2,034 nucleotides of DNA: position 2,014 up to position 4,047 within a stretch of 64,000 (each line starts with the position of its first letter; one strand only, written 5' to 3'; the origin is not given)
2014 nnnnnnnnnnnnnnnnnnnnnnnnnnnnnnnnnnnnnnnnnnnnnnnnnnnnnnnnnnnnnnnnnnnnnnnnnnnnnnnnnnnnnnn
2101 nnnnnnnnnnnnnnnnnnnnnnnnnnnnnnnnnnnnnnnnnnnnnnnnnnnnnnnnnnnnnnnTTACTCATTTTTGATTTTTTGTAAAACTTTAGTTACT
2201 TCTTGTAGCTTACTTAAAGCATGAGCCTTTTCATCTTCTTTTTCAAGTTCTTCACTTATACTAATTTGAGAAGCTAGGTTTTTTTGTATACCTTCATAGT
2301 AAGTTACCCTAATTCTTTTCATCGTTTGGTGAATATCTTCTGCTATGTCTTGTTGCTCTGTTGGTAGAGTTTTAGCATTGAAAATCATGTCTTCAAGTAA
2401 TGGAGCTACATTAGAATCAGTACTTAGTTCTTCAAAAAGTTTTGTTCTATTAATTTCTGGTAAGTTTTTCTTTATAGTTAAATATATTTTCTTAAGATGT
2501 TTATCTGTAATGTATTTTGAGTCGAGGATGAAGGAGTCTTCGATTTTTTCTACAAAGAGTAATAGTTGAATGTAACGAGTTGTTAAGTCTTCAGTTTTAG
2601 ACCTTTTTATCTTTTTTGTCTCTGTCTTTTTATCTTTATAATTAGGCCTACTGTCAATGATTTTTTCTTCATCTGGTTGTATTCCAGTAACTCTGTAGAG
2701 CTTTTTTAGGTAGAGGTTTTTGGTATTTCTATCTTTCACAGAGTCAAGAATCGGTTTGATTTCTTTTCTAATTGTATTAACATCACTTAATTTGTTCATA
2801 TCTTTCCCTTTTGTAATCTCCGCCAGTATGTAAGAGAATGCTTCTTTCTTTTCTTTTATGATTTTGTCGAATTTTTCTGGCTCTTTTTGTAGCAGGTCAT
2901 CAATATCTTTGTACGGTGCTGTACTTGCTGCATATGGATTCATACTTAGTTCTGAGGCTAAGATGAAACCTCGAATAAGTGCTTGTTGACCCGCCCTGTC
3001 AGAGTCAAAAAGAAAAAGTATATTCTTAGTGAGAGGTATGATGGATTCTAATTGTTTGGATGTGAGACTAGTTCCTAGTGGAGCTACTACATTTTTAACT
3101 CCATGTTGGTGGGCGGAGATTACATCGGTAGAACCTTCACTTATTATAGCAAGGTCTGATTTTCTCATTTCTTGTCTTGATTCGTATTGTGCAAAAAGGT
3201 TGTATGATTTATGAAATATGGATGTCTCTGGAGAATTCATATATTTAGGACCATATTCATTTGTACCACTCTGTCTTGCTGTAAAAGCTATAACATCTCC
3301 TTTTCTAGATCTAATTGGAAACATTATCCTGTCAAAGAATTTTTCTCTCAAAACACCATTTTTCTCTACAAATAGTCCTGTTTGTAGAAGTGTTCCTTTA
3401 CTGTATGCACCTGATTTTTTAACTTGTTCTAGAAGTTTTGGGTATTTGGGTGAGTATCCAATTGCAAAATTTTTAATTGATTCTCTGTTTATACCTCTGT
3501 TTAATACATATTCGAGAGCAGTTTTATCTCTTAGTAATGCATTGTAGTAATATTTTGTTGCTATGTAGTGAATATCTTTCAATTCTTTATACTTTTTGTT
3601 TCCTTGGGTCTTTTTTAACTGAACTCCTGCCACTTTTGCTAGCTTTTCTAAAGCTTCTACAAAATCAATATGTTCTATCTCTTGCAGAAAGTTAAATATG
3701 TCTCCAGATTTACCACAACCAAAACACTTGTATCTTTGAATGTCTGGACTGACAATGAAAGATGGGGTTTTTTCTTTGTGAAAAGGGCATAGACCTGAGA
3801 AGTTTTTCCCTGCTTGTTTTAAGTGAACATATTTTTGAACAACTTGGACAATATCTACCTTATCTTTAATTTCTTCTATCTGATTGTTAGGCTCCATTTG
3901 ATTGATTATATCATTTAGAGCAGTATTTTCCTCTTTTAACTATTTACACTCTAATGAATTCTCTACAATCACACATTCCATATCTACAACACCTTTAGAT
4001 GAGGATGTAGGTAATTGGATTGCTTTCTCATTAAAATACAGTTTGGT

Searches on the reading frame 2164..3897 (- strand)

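Call 78: search_protein_families(library=pfam, proteins=[window:2164-3897:-], max_evalue=0.00001)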
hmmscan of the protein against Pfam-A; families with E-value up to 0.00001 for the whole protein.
window:2164-3897:- (577 aa): 5 families
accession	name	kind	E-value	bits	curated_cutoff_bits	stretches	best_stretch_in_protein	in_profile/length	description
PF01807.25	Zn_ribbon_DnaG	-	9.1e-38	128.5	24.9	1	4-97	3-96/98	CHC2 zinc finger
PF08275.17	DNAG_N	-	2e-31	109.2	26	1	117-239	2-126/128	DNA primase catalytic core, N-terminal domain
PF13155.12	Toprim_2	-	7.8e-16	58.7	22.1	1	251-336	1-88/88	Toprim-like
PF13662.12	Toprim_4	-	1.5e-12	48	25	1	249-308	2-68/85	Toprim domain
PF01751.28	Toprim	-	1.6e-07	31.8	23.1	1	251-306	3-72/96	Toprim domain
